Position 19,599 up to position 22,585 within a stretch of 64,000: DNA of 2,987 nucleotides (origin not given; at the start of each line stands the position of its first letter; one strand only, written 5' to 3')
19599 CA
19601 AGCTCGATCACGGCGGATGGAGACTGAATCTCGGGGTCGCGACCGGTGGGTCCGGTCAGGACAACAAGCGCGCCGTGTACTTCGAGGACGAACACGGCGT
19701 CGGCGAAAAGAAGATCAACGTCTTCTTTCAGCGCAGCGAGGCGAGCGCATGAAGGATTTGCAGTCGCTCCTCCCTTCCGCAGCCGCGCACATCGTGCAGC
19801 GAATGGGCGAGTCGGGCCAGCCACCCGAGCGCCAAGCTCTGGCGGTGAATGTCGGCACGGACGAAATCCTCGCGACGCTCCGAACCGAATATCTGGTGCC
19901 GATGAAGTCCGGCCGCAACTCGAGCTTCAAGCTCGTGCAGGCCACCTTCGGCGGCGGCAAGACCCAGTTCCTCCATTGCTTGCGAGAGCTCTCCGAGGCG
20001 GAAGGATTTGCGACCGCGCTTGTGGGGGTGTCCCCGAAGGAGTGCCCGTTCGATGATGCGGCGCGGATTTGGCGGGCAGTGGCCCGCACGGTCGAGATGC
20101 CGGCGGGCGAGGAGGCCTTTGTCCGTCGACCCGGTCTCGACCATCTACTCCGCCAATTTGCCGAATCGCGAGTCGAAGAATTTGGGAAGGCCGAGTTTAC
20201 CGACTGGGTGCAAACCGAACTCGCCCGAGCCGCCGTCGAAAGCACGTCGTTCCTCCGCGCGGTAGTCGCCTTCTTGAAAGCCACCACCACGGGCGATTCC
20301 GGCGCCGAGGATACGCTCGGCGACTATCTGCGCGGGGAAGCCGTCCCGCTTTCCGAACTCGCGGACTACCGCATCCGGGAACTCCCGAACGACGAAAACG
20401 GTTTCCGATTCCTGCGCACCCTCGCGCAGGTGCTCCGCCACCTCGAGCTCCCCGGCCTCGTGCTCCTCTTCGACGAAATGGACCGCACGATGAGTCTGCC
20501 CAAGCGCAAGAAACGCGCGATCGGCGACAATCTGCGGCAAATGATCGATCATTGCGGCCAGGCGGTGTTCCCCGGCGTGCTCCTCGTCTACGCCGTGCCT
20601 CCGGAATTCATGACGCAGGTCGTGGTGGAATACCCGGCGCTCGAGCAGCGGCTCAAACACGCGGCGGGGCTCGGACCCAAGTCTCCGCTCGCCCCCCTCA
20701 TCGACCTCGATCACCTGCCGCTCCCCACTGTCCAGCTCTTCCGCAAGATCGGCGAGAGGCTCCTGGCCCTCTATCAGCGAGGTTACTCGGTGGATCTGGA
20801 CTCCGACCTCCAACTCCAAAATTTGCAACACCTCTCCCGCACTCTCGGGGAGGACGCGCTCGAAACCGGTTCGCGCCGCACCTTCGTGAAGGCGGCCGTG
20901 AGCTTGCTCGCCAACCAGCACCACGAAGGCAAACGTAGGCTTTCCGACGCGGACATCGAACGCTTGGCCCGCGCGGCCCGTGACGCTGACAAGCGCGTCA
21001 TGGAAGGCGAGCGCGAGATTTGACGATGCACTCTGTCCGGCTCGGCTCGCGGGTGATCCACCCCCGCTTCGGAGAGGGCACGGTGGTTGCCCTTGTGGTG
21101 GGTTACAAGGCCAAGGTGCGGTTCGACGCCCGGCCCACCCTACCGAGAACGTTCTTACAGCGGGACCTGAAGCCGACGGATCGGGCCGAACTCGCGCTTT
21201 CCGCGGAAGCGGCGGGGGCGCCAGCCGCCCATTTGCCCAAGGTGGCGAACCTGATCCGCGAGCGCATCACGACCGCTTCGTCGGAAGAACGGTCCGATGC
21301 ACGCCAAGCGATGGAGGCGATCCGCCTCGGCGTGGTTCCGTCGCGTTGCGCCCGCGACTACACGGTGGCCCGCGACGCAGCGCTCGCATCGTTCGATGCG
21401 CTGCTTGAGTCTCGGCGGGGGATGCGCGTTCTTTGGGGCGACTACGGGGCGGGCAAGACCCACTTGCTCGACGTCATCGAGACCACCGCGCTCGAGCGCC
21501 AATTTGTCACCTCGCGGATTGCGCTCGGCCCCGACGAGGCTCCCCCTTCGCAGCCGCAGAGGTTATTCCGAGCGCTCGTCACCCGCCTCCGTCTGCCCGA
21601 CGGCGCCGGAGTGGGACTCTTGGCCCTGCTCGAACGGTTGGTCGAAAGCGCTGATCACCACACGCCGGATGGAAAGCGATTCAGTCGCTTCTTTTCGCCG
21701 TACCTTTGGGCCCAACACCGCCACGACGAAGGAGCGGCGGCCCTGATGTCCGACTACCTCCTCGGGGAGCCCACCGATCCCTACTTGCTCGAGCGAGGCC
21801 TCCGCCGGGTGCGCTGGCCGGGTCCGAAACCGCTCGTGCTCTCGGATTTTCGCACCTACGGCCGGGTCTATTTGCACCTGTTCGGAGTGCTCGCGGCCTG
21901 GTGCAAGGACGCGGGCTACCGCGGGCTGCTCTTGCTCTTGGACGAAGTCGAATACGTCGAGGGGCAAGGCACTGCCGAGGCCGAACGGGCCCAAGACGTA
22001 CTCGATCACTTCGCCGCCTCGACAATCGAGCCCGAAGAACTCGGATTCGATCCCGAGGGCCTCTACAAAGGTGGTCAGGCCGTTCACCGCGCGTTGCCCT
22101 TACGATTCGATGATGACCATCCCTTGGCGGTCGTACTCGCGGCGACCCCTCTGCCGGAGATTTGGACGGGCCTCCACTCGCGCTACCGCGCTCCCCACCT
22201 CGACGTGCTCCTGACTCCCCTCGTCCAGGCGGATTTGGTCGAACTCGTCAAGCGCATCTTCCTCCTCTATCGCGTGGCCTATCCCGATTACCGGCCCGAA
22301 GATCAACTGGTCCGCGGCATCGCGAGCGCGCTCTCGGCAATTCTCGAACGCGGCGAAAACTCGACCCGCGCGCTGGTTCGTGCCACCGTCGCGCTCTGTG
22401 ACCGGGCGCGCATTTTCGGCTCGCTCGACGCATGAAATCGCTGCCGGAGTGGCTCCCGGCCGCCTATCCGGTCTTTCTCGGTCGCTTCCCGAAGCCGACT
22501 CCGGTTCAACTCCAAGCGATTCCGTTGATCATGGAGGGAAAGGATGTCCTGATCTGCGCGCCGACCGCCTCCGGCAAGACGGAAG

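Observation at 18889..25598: Tightly coupled five-gene cassette: unknown protein, two BrxD-like P-loop NTPases, an Lhr/BrxHI-like helicase and a membrane alpha/beta hydrolase; candidate undescribed defence-like system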

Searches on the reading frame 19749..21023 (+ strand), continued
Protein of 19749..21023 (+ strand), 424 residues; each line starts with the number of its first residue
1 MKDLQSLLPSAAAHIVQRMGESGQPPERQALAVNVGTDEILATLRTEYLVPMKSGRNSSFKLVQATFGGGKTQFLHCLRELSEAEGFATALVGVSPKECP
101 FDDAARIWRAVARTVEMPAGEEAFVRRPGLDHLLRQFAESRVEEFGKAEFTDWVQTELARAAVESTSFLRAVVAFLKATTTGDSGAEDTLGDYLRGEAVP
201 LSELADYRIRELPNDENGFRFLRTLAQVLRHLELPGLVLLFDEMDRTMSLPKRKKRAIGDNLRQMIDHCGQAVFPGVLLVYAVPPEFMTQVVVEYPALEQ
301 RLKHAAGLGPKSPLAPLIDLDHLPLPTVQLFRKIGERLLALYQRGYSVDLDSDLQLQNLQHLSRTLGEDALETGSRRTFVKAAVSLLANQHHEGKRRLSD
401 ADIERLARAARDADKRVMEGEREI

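Call 98: get_annotated_region(hit=H12, flank=5000)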
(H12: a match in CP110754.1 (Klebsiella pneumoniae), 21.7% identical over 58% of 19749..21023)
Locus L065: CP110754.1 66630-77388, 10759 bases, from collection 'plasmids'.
description: Klebsiella pneumoniae strain INF156 plasmid pINF156.1, complete sequence
organism: Klebsiella pneumoniae (NCBI taxid 573)
taxonomy: Bacteria; Pseudomonadota; Gammaproteobacteria; Enterobacterales; Enterobacteriaceae; Klebsiella; Klebsiella pneumoniae
host: -; source: Homo sapiens,blood; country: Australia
typing (MOB-suite, as given by PLSDB): non-mobilizable; replicon IncFIB
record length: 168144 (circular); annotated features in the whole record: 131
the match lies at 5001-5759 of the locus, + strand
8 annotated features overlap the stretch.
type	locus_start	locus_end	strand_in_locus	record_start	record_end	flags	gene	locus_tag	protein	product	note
CDS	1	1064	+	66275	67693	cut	-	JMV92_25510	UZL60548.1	UvrD-helicase domain-containing protein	-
CDS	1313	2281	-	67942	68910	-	-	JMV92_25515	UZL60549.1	IS5-like element IS903B family transposase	-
CDS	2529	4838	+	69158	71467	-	-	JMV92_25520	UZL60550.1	TerB N-terminal domain-containing protein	-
CDS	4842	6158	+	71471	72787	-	-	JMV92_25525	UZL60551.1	ATP-binding protein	-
CDS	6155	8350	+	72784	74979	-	-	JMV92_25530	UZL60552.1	DEAD/DEAH box helicase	-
CDS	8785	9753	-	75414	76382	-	-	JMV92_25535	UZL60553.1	IS5 family transposase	-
CDS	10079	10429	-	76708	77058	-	-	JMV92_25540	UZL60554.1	DUF305 domain-containing protein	-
CDS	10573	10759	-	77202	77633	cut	silE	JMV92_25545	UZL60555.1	silver-binding protein SilE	-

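Call 107: get_annotated_region(hit=H2, flank=9000)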
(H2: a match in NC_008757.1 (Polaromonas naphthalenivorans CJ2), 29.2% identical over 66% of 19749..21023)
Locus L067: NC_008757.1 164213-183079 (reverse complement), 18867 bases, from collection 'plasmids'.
description: Polaromonas naphthalenivorans CJ2 plasmid pPNAP01, complete sequence
organism: Polaromonas naphthalenivorans CJ2 (NCBI taxid 365044)
taxonomy: Bacteria; Pseudomonadota; Betaproteobacteria; Burkholderiales; Comamonadaceae; Polaromonas; Polaromonas naphthalenivorans; Polaromonas naphthalenivorans CJ2
host: -; source: -; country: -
typing (MOB-suite, as given by PLSDB): conjugative; replicon IncP; relaxase MOBH; mating-pair formation MPF_T
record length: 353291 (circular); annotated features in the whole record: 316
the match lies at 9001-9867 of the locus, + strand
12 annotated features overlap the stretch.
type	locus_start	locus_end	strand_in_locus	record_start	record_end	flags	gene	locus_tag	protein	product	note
CDS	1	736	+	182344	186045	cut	pglX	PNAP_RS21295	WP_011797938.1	BREX-2 system adenine-specific DNA-methyltransferase PglX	-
CDS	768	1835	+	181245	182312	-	-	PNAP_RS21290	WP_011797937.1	ATP-binding protein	-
CDS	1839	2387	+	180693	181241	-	-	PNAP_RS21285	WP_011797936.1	hypothetical protein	-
CDS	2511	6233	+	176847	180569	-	-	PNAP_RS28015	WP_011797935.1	hypothetical protein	-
CDS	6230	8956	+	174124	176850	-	pglZ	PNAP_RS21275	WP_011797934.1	BREX-2 system phosphatase PglZ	-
CDS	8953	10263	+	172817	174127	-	brxD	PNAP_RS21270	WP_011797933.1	BREX system ATP-binding protein BrxD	-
CDS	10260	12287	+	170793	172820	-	-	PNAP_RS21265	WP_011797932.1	DEAD/DEAH box helicase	-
CDS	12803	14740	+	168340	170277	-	-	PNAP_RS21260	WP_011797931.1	AAA family ATPase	-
CDS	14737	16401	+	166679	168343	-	-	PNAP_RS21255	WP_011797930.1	ATP-dependent helicase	-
CDS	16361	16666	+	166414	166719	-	-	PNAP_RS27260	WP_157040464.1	hypothetical protein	-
CDS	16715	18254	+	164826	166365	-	-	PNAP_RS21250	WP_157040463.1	IS3 family transposase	-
CDS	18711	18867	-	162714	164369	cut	-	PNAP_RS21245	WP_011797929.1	hypothetical protein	-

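Call 108: get_annotated_region(hit=H10, flank=9000)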
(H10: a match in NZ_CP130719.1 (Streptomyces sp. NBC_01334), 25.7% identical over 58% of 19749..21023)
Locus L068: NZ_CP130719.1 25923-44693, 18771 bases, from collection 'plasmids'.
description: Streptomyces sp. NBC_01334 plasmid unnamed1, complete sequence
organism: Streptomyces sp. NBC_01334 (NCBI taxid 2903827)
taxonomy: Bacteria; Actinomycetota; Actinomycetes; Kitasatosporales; Streptomycetaceae; Streptomyces; Streptomyces sp. NBC 01334
host: -; source: -; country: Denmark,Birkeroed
typing (MOB-suite, as given by PLSDB): non-mobilizable; replicon rep_cluster_1974,rep_cluster_43
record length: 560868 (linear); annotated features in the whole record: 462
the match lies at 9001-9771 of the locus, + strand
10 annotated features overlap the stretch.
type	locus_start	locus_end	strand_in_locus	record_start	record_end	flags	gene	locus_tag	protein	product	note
CDS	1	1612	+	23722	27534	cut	pglX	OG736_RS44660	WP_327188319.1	BREX-2 system adenine-specific DNA-methyltransferase PglX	-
CDS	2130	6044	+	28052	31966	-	-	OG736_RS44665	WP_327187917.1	hypothetical protein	-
CDS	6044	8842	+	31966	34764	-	pglZ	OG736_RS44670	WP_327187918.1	BREX-2 system phosphatase PglZ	-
CDS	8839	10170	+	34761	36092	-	brxD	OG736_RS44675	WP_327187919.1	BREX system ATP-binding protein BrxD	-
CDS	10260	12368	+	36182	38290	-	-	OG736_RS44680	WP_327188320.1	DEAD/DEAH box helicase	-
CDS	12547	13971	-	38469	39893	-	-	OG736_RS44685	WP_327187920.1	hypothetical protein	-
CDS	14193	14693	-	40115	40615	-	-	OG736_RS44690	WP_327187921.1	SAM-dependent methyltransferase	-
CDS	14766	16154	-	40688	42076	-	-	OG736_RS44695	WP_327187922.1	Tat pathway signal protein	-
CDS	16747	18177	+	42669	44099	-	-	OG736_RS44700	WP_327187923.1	FAD-dependent oxidoreductase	-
CDS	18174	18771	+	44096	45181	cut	-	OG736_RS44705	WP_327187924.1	hypothetical protein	-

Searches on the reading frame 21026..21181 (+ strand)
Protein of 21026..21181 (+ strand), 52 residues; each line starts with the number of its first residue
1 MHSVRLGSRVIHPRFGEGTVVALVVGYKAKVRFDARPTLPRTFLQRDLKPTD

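Call 60: search_solved_structures(query=A3, max_evalue=10, show_alignments=3)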
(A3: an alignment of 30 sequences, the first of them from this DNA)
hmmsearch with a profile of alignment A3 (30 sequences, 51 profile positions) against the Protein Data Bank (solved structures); distinct sequences matched with E-value up to 10: 20.
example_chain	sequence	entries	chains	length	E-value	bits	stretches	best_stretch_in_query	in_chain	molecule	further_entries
7egt_B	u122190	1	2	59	7.1e-06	28.7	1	3-34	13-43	DNA helicase UvrD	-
6yi2_A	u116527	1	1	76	0.00021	24.1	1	4-32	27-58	DNA helicase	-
7egs_B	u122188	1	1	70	0.00025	23.8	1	4-32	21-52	DNA helicase II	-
9dqs_A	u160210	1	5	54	0.0013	21.5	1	1-22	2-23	ATP-dependent DNA helicase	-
5dma_A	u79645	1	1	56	0.024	17.5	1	4-26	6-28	ATP-dependent DNA helicase PcrA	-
4c2t_A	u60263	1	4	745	0.025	17.4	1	4-23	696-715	DNA HELICASE II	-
1qhh_D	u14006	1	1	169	0.11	15.3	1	4-26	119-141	PROTEIN (PCRA (SUBUNIT))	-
3mlq_E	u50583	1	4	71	0.29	14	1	5-29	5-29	Transcription-repair coupling factor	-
8qxi_A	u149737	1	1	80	0.34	13.8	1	16-35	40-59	Uncharacterized protein SEF0032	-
9dci_A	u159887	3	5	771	0.47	13.3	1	3-21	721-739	ATP-dependent DNA helicase UvrD1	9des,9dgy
1hr0_W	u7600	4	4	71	0.53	13.2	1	16-37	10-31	TRANSLATION INITIATION FACTOR | translation Initiation Factor 1 | Translation initiation factor IF-1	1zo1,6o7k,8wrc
5lmn_W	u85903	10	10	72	0.54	13.1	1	16-37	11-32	Translation initiation factor IF-1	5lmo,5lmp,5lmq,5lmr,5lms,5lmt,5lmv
1pjr_A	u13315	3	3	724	0.65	12.9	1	4-26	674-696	PCRA | ATP-DEPENDENT HELICASE PCRA | HELICASE PCRA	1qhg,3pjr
4f4h_A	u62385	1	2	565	0.68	12.8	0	15-41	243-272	Glutamine dependent NAD+ synthetase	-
2dvz_A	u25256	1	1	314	0.69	12.8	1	2-41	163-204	Putative exported protein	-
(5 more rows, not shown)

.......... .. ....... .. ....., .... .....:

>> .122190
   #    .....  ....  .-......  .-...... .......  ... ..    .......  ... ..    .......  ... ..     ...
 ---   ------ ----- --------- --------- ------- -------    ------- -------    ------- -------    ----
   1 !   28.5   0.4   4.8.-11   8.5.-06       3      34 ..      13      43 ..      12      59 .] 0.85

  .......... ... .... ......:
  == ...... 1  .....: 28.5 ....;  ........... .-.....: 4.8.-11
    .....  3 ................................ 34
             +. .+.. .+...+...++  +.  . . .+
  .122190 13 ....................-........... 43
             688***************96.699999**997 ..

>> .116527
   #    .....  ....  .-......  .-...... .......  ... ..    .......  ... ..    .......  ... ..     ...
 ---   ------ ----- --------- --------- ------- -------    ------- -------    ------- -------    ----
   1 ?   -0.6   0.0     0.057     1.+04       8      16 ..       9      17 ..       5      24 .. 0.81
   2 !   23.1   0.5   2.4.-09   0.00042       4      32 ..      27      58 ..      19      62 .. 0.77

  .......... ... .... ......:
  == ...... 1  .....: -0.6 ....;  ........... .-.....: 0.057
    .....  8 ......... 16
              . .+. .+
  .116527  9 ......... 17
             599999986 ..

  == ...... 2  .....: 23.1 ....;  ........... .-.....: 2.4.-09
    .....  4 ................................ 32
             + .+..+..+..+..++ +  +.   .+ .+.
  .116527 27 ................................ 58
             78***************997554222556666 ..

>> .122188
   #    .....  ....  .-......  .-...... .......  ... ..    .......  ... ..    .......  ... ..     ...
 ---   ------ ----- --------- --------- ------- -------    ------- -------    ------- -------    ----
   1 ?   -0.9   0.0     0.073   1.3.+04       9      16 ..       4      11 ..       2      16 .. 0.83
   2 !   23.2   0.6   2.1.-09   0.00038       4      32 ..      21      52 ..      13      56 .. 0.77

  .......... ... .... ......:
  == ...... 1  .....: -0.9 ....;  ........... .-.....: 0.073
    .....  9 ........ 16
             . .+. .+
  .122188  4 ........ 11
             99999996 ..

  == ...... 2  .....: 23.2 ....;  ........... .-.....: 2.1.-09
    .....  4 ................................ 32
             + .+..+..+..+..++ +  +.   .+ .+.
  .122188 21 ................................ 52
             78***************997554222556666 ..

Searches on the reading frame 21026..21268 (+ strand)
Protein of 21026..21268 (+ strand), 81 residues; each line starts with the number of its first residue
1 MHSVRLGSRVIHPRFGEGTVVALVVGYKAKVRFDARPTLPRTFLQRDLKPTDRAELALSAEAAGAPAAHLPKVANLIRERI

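Call 36: search_protein_families(library=pfam, proteins=[window:21026-21268:+], max_evalue=10)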
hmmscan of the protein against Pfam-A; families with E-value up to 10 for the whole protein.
seq(81 aa): 1 family
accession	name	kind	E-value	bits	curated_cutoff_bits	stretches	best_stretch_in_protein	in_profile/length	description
PF21196.3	PcrA_UvrD_tudor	-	0.16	12.3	23.9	1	7-23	2-18/48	PcrA/UvrD tudor domain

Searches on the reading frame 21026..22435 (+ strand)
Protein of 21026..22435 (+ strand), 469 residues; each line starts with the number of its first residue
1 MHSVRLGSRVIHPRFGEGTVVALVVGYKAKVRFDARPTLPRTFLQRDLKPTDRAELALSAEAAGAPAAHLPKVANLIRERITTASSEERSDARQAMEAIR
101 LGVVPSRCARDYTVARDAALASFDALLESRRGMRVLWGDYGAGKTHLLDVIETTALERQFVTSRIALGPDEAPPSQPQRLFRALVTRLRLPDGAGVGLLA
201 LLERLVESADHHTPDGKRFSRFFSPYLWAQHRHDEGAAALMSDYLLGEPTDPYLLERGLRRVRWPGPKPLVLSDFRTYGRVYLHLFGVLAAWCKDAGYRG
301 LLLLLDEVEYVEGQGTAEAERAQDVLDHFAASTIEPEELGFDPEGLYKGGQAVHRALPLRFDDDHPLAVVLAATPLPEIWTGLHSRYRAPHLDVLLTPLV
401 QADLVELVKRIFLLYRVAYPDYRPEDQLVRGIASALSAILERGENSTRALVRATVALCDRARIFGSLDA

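Call 8: search_protein_families(library=pfam, proteins=[window:21026-22435:+], max_evalue=0.1)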
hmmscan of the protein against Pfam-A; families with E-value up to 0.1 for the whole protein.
window:21026-22435:+ (469 aa): 4 families
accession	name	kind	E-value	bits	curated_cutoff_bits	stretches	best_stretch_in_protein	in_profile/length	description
PF10923.14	BrxC_BrxD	-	9.2e-20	71.4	22.2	2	90-212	4-134/414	BREX system ATP-binding protein BrxC/D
PF13401.12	AAA_22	-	0.00039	21.2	27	1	129-210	3-80/130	AAA domain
PF13191.12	AAA_16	-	0.012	16.6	32.6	1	114-187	3-85/167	AAA ATPase domain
PF13604.12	AAA_30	-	0.038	14.2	27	1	123-157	10-44/191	AAA domain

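Call 9: search_protein_families(library=padloc, proteins=[window:21026-22435:+], max_evalue=0.1)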
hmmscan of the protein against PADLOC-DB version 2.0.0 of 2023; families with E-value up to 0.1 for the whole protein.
window:21026-22435:+ (469 aa): 3 families
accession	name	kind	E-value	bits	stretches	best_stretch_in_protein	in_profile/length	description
PDLC02494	BrxD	-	9.2e-15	52.7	2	89-206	6-127/440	BrxD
PDLC03959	SngB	-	1.6e-14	51.9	1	91-213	10-140/439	-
PDLC05065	PDC-S68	-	0.054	9.2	1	73-151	563-640/1221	-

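Call 10: search_protein_families(library=ncbifam, proteins=[window:21026-22435:+], max_evalue=0.1)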
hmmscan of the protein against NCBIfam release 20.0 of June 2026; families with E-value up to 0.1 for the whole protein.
window:21026-22435:+ (469 aa): 4 families
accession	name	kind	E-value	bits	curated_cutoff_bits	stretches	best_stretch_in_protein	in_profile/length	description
NF033438.1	BREX_BrxD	equivalog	1.9e-14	53.6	350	2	90-209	3-126/423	BREX system ATP-binding protein BrxD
TIGR03420.1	DnaA_homol_Hda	equivalog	0.0046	16.5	194.8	1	117-160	23-67/226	DnaA regulatory inactivator Hda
NF005378.0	PRK06921.1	subfamily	0.017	14.2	207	1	112-161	99-147/266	hypothetical protein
NF040713.1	ZapE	equivalog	0.02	14.2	140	1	130-154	52-75/344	cell division protein ZapE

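Call 89: search_protein_families(library=phrogs, proteins=[window:21026-22435:+], max_evalue=0.01)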
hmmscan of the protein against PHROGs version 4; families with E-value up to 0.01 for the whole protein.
window:21026-22435:+ (469 aa): 0 families
